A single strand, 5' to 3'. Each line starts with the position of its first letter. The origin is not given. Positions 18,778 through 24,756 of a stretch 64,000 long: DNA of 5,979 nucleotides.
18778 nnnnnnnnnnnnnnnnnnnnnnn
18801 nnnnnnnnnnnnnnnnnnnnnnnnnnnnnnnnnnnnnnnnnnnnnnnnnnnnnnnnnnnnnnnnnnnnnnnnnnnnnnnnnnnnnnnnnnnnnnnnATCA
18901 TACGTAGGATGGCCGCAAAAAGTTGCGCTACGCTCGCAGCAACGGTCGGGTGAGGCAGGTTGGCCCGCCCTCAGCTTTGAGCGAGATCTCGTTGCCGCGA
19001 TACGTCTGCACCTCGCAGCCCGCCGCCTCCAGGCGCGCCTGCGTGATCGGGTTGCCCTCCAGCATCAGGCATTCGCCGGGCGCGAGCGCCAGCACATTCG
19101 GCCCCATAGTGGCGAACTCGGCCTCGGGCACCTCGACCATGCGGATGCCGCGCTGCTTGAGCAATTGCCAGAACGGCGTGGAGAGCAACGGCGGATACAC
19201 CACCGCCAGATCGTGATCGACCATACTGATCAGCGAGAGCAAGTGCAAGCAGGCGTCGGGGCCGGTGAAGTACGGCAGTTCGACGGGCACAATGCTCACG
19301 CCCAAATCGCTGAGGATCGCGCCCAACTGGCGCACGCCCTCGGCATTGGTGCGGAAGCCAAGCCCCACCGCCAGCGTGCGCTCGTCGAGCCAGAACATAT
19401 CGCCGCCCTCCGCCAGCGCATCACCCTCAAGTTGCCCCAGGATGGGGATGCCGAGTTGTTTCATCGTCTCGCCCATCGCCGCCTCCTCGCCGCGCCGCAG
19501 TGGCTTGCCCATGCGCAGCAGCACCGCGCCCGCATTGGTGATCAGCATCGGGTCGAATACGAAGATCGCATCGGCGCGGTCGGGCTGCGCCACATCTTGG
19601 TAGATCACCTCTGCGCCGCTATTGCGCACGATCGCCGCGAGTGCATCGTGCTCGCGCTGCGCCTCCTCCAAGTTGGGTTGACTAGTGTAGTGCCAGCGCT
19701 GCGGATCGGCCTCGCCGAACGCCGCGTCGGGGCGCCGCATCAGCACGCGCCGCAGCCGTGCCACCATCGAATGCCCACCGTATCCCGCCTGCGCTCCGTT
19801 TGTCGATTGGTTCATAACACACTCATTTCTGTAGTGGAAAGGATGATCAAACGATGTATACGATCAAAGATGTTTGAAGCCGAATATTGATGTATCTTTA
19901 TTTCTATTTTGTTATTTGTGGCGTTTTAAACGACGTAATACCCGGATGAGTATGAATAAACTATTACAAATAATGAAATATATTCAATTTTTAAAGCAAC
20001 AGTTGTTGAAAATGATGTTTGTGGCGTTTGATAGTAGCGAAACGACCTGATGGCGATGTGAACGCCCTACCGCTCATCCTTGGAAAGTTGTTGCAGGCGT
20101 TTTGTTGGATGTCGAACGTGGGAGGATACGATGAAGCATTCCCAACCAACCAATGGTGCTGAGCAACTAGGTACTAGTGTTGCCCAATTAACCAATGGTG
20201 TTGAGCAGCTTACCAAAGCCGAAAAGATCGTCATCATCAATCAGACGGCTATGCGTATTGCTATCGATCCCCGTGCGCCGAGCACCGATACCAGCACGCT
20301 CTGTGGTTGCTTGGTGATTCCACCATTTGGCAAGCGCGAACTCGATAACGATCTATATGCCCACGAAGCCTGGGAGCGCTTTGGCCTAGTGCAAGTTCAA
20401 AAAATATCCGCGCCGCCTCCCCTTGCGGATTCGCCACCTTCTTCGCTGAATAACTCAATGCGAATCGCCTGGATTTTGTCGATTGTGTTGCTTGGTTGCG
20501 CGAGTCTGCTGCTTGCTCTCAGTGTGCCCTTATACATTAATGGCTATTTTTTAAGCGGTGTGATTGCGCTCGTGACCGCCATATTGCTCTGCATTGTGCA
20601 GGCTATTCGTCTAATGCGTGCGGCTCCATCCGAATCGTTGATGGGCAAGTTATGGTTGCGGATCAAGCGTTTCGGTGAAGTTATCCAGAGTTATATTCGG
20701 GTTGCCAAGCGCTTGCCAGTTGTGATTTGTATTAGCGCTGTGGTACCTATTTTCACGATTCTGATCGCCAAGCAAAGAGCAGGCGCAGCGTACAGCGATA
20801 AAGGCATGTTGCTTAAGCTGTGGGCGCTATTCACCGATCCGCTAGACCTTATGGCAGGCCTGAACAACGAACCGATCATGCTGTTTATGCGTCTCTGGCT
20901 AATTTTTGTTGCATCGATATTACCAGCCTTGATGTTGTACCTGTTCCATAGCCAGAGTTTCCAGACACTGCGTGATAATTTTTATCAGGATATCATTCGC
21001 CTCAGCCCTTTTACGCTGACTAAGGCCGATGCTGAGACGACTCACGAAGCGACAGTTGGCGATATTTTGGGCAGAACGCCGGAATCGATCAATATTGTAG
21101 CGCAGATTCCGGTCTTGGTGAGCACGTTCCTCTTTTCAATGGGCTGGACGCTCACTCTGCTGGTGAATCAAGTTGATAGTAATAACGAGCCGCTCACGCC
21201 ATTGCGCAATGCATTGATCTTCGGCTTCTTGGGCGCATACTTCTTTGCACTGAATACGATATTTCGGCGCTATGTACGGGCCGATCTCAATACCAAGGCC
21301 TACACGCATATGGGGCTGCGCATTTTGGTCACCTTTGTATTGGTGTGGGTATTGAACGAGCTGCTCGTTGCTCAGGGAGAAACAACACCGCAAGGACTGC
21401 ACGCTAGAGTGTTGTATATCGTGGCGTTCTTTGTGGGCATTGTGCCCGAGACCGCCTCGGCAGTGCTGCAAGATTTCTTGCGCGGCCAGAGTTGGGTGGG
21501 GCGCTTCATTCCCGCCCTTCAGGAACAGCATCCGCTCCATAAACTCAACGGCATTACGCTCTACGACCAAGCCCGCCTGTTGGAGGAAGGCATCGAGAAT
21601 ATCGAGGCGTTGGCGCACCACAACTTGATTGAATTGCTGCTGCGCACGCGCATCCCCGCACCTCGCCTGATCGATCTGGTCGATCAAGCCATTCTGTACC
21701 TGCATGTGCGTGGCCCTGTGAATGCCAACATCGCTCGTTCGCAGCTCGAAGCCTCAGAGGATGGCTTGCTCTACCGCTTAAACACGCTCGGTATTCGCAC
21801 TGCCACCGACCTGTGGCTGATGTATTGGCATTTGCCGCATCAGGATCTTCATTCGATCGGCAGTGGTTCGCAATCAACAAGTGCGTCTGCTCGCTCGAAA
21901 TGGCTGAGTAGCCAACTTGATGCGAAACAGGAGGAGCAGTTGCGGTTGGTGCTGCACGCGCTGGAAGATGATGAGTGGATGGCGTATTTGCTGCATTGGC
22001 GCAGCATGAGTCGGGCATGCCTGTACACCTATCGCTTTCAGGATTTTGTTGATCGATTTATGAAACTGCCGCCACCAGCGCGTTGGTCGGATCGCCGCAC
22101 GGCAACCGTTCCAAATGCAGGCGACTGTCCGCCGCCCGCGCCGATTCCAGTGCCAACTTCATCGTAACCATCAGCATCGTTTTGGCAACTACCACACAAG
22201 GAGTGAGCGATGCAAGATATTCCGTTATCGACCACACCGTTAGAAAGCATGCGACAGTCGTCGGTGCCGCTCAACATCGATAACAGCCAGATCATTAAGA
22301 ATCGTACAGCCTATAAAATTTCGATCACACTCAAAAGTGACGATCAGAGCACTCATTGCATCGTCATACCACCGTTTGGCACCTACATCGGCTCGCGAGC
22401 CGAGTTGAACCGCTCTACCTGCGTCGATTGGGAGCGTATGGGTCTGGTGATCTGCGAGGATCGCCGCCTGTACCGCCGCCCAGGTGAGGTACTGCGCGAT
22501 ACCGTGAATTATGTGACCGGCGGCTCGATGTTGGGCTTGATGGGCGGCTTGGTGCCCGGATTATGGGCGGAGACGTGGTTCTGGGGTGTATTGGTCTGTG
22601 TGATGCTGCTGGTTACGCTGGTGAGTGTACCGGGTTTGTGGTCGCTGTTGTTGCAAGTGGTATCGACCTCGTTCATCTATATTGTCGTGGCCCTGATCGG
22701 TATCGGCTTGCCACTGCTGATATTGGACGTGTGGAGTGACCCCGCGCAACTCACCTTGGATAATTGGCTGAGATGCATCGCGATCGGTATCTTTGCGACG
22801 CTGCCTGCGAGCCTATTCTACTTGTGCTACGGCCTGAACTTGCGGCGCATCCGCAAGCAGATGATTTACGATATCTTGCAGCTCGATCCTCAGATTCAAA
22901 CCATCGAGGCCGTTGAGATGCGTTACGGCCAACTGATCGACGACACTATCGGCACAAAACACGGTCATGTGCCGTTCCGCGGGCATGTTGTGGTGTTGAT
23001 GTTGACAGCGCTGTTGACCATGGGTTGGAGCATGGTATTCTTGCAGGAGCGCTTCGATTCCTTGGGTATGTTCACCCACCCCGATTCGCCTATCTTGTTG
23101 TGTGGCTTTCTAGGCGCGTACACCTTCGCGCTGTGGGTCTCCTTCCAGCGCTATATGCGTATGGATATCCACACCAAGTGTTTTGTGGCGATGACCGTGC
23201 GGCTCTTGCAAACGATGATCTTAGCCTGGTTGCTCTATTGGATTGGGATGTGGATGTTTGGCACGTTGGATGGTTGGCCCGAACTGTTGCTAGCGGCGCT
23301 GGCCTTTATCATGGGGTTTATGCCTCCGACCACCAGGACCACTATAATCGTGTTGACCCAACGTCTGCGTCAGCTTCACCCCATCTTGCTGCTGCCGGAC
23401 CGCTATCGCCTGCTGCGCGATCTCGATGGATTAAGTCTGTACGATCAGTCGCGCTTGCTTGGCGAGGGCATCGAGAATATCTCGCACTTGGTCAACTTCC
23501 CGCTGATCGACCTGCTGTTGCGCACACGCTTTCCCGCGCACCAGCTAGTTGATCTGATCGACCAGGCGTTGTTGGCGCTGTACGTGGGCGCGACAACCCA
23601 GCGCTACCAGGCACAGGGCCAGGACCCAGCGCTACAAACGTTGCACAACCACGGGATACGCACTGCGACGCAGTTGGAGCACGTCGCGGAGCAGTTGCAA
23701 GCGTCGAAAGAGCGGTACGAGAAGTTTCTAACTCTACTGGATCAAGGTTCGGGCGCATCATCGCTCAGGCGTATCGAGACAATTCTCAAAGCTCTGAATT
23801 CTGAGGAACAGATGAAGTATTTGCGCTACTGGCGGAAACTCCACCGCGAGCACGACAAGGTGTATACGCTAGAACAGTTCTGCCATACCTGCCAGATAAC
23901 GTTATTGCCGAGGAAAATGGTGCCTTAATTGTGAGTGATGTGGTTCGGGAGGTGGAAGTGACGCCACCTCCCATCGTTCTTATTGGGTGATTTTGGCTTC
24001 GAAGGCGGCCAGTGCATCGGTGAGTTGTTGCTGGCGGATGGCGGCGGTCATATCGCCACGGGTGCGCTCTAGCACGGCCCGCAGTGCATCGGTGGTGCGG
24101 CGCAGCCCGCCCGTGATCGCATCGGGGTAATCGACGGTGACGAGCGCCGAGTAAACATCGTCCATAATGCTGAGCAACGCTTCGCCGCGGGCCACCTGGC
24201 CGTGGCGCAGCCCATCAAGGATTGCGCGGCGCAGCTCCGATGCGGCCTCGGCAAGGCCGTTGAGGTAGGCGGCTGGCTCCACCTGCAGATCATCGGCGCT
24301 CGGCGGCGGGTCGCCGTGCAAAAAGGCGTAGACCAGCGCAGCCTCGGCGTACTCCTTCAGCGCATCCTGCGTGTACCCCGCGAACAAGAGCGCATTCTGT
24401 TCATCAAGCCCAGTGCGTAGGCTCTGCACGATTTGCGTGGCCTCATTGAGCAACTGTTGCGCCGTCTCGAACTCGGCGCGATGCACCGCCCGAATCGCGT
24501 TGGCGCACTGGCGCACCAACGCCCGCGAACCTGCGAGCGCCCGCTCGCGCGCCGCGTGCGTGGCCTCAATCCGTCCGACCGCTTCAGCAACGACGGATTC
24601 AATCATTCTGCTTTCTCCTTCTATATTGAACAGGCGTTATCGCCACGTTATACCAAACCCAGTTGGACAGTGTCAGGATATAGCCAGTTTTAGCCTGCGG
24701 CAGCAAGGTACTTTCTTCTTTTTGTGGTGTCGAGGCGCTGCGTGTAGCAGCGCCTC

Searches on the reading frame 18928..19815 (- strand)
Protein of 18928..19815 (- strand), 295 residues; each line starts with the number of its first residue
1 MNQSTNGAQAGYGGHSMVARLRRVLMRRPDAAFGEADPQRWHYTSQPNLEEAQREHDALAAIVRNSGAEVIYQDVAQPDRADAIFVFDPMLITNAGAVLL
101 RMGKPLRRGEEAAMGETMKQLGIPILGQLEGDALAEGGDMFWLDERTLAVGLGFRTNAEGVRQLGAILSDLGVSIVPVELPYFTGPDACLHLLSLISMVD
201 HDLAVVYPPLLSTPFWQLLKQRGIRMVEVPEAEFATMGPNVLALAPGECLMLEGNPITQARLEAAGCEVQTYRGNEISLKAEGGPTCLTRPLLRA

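Call 8: search_protein_families(library=ncbifam, proteins=[window:18928-19815:-], max_evalue=0.01)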
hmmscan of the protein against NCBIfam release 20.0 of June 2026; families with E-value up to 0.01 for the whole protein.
window:18928-19815:- (295 aa): 7 families
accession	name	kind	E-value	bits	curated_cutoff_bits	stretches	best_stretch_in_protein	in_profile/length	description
NF045660.1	DiMthArgaseDdahStm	equivalog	2.4e-28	99.6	340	1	24-289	2-246/249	dimethylargininase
NF002381.0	PRK01388.1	subfamily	1.6e-27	96.4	414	3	85-211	158-289/405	arginine deiminase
TIGR01078.1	arcA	equivalog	8e-26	90.7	489.1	3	236-294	348-405/408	arginine deiminase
NF045658.1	DiMArgaseDdah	equivalog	3.3e-18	66.4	450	1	45-289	24-251/254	dimethylargininase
NF045659.1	DiMArgaseDdahMtb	equivalog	3e-08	33.2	300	1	15-268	17-260/283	dimethylargininase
NF052232.1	Arg_dihydro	equivalog_domain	5.5e-05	22.6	450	1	50-289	33-264/266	arginine dihydrolase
NF052231.1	bifunc_ArgZ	exception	0.00039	18.7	1025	1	50-289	35-266/696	bifunctional arginine dihydrolase/ornithine cyclodeaminase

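Call 9: search_protein_families(library=pfam, proteins=[window:18928-19815:-], max_evalue=0.01)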
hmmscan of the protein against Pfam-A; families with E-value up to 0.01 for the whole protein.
window:18928-19815:- (295 aa): 2 families
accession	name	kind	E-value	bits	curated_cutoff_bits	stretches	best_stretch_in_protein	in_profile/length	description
PF02274.22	ADI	-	1.8e-28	100.1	22.8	3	83-212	124-262/377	Arginine deiminase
PF19420.4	DDAH_eukar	-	3.4e-12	46.7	23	1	46-291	22-289/291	N,N dimethylarginine dimethylhydrolase, eukaryotic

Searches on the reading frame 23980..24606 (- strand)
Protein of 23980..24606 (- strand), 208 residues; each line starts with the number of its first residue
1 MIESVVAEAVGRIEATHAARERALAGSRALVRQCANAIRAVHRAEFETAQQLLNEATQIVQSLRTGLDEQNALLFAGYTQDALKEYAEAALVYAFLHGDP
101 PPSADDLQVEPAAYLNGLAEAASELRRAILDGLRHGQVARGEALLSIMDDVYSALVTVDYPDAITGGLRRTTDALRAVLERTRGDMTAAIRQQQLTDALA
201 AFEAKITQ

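Call 8: search_protein_families(library=ncbifam, proteins=[window:23980-24606:-], max_evalue=0.01)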
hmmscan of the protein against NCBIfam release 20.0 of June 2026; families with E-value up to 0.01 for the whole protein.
window:23980-24606:- (208 aa): 6 families
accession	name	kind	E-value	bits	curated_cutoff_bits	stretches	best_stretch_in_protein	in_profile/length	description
NF011160.0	PRK14562.1-5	equivalog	9.3e-99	329.1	291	1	2-207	4-209/213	haloacid dehalogenase superfamily protein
NF011158.0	PRK14562.1-3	equivalog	2.5e-55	187.5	359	1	1-206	1-210/210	haloacid dehalogenase superfamily protein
NF011161.0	PRK14562.1-6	equivalog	8.7e-48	162.3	228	1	2-202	14-213/218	haloacid dehalogenase superfamily protein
NF011156.0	PRK14562.1-1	equivalog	1.5e-28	100.3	308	1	11-189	18-195/200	haloacid dehalogenase superfamily protein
NF011159.0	PRK14562.1-4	equivalog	2.3e-23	82.9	269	1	14-201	13-195/198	haloacid dehalogenase superfamily protein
NF011157.0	PRK14562.1-2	equivalog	4.7e-18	65.6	238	1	17-162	16-159/191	haloacid dehalogenase superfamily protein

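Call 9: search_protein_families(library=pfam, proteins=[window:23980-24606:-], max_evalue=0.01)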
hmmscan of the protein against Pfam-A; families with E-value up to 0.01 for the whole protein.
window:23980-24606:- (208 aa): 2 families
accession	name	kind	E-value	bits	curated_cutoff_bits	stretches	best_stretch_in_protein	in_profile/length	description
PF01997.21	Translin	-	1.1e-05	26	25.9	1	72-180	86-192/205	Translin family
PF02561.19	FliS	-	0.00034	21.3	26.7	1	29-71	24-66/115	Flagellar protein FliS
